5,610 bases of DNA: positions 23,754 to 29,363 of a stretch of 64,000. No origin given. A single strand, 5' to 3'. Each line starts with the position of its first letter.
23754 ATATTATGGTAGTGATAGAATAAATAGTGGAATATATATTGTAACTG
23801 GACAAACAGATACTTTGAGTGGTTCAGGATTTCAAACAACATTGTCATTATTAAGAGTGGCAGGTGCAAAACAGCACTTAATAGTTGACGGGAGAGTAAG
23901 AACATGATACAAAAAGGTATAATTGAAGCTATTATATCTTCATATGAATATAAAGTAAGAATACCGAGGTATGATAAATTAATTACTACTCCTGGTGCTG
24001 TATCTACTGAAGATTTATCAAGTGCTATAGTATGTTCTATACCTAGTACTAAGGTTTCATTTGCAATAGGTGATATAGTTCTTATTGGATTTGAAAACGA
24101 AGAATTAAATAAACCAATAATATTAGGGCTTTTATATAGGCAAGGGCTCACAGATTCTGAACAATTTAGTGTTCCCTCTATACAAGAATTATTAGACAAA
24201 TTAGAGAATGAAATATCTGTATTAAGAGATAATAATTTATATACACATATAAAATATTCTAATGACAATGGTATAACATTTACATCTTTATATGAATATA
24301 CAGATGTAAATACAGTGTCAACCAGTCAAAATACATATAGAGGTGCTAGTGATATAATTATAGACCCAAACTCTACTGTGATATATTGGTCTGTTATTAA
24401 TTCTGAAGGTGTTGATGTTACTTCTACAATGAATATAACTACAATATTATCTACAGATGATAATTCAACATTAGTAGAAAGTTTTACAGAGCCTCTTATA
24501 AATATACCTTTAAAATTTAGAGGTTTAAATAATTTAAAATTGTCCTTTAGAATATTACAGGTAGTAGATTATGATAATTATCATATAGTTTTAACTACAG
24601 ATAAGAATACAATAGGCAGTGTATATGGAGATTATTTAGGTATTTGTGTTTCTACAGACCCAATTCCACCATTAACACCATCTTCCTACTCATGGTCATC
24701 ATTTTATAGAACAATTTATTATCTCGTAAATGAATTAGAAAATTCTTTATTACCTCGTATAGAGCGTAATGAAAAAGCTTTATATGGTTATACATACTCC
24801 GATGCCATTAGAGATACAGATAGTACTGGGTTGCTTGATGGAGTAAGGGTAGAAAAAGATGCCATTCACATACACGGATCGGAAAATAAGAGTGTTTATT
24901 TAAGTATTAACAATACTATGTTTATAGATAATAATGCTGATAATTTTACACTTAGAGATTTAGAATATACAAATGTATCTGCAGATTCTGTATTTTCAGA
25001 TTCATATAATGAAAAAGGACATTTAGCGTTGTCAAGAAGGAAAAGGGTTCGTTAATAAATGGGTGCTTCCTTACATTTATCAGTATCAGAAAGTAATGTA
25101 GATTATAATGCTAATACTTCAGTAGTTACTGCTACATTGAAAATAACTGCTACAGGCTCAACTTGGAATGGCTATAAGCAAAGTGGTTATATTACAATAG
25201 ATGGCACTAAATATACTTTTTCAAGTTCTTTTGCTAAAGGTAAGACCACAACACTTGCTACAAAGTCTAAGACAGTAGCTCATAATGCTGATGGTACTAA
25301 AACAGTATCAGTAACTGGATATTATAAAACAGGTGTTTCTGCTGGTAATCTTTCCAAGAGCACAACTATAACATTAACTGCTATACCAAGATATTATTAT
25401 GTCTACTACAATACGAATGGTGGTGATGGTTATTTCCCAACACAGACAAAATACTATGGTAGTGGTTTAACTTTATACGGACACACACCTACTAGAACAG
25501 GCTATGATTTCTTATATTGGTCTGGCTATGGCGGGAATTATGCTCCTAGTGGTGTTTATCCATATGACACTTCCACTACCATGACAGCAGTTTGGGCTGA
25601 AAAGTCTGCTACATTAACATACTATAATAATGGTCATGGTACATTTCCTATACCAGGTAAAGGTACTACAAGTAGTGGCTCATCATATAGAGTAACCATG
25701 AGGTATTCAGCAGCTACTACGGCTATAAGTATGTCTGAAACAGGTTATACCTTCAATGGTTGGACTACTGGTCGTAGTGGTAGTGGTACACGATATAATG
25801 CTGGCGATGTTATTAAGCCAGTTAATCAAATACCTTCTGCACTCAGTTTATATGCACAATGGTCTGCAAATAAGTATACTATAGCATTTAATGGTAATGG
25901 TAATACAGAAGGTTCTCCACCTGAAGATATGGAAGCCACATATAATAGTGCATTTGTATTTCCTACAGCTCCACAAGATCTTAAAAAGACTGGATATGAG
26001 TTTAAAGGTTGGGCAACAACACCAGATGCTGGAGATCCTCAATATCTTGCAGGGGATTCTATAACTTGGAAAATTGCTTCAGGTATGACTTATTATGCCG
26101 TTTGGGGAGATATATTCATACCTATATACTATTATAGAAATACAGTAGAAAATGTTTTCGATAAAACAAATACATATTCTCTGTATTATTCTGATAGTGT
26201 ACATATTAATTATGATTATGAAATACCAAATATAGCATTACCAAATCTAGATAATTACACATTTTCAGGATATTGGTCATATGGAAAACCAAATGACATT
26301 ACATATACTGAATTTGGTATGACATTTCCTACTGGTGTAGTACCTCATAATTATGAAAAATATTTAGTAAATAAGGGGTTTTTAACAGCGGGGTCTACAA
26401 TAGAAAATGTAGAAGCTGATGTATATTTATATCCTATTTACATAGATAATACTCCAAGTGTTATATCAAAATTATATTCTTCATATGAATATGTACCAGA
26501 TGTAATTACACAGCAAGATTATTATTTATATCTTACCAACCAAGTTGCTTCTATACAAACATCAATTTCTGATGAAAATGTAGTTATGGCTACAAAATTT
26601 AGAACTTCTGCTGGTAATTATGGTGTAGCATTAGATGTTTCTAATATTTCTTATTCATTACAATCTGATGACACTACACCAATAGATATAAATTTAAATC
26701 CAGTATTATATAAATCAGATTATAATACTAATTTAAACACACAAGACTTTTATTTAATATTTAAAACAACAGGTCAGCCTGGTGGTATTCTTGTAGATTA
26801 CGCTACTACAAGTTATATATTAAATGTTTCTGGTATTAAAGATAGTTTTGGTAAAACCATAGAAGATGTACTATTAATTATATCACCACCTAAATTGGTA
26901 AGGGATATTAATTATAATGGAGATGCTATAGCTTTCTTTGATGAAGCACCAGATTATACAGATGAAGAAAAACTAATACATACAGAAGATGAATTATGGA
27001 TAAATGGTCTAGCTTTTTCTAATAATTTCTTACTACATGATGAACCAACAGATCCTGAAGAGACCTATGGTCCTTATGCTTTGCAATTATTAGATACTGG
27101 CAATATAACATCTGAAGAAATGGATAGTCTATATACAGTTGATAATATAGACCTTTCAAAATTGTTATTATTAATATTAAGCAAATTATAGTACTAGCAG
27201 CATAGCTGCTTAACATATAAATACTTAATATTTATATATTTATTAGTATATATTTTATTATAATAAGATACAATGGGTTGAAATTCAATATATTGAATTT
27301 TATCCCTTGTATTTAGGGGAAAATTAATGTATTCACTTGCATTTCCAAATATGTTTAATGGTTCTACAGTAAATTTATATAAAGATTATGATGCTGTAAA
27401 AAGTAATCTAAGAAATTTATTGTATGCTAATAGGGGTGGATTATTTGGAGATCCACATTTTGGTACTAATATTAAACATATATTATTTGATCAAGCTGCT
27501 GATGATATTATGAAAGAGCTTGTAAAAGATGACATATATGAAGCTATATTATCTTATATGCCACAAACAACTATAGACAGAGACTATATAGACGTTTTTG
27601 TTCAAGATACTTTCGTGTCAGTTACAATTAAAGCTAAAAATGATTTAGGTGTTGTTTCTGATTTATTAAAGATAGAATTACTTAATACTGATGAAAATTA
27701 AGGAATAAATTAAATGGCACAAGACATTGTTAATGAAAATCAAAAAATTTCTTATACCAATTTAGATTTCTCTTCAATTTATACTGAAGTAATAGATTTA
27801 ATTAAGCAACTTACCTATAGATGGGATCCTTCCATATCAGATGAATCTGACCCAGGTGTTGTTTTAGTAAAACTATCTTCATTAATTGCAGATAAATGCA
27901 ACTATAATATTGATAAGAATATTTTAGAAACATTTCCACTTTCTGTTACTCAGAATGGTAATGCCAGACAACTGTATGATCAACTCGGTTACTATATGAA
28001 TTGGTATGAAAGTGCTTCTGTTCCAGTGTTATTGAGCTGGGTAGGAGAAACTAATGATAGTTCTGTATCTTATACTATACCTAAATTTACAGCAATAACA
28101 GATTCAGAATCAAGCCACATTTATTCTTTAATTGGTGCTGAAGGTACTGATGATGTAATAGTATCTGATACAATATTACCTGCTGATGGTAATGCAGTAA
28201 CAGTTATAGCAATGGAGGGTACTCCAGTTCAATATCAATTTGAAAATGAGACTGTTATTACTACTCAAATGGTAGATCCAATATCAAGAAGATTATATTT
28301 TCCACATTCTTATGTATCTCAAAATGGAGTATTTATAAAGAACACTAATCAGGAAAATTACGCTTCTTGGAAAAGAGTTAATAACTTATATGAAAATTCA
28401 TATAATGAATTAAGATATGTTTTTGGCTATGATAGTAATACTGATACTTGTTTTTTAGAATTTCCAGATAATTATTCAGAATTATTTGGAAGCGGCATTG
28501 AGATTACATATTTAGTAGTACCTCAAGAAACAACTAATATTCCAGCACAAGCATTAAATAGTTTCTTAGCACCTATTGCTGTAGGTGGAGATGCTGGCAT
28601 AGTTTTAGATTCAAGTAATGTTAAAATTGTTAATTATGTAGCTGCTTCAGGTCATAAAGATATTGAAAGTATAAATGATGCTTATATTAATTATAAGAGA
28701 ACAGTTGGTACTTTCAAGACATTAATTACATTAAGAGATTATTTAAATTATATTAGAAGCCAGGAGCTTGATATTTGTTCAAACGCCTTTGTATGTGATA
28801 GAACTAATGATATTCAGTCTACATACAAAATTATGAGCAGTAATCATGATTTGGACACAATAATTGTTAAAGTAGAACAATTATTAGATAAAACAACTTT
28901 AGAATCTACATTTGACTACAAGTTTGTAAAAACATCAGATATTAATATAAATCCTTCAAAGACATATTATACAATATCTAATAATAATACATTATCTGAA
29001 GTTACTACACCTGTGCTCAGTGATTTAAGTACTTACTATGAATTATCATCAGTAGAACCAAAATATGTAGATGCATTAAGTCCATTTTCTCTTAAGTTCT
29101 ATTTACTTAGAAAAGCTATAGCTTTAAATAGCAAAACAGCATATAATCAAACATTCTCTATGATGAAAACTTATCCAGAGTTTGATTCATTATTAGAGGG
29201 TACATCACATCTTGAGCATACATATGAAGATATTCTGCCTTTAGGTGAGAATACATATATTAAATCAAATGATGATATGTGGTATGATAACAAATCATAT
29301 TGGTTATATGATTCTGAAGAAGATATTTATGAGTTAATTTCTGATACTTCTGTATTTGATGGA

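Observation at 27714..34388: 2224-aa baseplate-J fusion protein with tandem CBM5/12-like sugar-binding repeats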

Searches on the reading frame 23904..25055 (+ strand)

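Call 5: search_protein_families(library=pfam, proteins=[window:23904-25055:+], max_evalue=0.1)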
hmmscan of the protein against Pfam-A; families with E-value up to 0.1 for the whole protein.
window:23904-25055:+ (383 aa): 1 family
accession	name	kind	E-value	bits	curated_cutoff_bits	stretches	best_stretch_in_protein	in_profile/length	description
PF04717.18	Phage_base_V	-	0.011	16.5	23.8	1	55-78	52-75/75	Type VI secretion system/phage-baseplate injector OB domain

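Call 6: search_protein_families(library=phrogs, proteins=[window:23904-25055:+], max_evalue=0.01)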
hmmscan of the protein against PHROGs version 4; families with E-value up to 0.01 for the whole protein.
window:23904-25055:+ (383 aa): 0 families

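Call 87: search_protein_families(library=ncbifam, proteins=[window:23904-25055:+], max_evalue=0.1)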
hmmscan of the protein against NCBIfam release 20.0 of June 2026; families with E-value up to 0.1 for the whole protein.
window:23904-25055:+ (383 aa): 1 family
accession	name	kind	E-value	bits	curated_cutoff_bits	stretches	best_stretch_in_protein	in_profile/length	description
NF033848.1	VgrG_rel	hypoth_equivalog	0.0034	15.7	275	1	51-136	424-510/547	VgrG-related protein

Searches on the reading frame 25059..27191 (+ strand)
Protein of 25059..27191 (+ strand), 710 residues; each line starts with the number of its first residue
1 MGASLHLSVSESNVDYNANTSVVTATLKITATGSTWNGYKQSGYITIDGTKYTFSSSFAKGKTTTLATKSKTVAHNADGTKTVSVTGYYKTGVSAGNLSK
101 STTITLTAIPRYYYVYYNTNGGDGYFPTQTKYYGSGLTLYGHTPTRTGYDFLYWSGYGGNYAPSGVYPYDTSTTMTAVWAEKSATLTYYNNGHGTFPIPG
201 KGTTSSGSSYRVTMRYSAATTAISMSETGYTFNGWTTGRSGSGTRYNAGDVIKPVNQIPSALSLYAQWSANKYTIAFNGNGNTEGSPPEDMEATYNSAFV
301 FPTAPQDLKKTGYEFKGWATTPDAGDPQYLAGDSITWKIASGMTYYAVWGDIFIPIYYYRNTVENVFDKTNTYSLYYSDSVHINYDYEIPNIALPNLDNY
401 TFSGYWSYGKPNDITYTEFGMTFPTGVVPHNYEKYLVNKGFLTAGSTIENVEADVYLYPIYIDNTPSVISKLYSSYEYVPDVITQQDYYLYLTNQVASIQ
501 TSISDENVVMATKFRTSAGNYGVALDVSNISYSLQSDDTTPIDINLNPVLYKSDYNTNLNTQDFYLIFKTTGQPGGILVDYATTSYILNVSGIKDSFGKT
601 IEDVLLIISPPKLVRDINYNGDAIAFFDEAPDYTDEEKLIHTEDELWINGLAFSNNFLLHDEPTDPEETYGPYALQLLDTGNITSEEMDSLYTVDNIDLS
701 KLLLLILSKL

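Call 5: search_protein_families(library=pfam, proteins=[window:25059-27191:+], max_evalue=0.1)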
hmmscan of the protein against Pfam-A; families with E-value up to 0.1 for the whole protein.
window:25059-27191:+ (710 aa): 2 families
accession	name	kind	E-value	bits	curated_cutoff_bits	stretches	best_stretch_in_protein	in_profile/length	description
PF05895.17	DUF859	-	1.3e-13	50.9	28.8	1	2-114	11-129/626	Siphovirus protein of unknown function (DUF859)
PF09479.16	Flg_new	-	3e-12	46.9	27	3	273-347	1-64/65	Listeria-Bacteroides repeat domain (List_Bact_rpt)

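Call 6: search_protein_families(library=phrogs, proteins=[window:25059-27191:+], max_evalue=0.01)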
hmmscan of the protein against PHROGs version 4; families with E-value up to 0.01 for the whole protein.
window:25059-27191:+ (710 aa): 2 families
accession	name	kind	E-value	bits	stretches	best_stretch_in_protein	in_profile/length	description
phrog_372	-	tail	4.7e-21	76.2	1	4-117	14-136/743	tail protein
phrog_18627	-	tail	8.9e-11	42.6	1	2-112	11-127/317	tail protein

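Call 87: search_protein_families(library=ncbifam, proteins=[window:25059-27191:+], max_evalue=0.1)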
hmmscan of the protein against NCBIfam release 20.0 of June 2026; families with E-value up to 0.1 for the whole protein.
window:25059-27191:+ (710 aa): 1 family
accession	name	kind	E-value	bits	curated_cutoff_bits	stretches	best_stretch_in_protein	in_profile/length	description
TIGR02543.1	List_Bact_rpt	repeat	2.1e-06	27.9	20.95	1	228-271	4-43/44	TIGR02543 family repeat protein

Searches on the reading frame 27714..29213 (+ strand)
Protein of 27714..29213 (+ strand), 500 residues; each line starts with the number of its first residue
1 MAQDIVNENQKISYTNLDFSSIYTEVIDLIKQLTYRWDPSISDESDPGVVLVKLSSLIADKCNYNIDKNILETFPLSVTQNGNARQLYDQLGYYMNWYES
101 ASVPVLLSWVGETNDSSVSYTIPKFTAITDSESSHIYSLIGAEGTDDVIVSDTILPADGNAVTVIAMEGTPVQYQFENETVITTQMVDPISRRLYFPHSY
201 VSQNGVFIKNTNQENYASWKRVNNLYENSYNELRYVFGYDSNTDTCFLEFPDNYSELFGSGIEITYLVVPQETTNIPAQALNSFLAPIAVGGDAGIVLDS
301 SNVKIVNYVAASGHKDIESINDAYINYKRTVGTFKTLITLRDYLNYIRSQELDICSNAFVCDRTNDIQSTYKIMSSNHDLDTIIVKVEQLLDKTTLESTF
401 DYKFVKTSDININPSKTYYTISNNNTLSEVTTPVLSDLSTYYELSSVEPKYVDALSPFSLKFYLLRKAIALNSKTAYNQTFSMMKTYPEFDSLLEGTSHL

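Call 14: search_protein_families(library=pfam, proteins=[window:27714-29213:+], max_evalue=10)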
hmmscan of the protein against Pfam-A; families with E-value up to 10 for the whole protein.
window:27714-29213:+ (500 aa): 0 families

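Call 87: search_protein_families(library=ncbifam, proteins=[window:27714-29213:+], max_evalue=0.1)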
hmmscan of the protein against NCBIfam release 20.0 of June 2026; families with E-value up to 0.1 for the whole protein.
window:27714-29213:+ (500 aa): 0 families
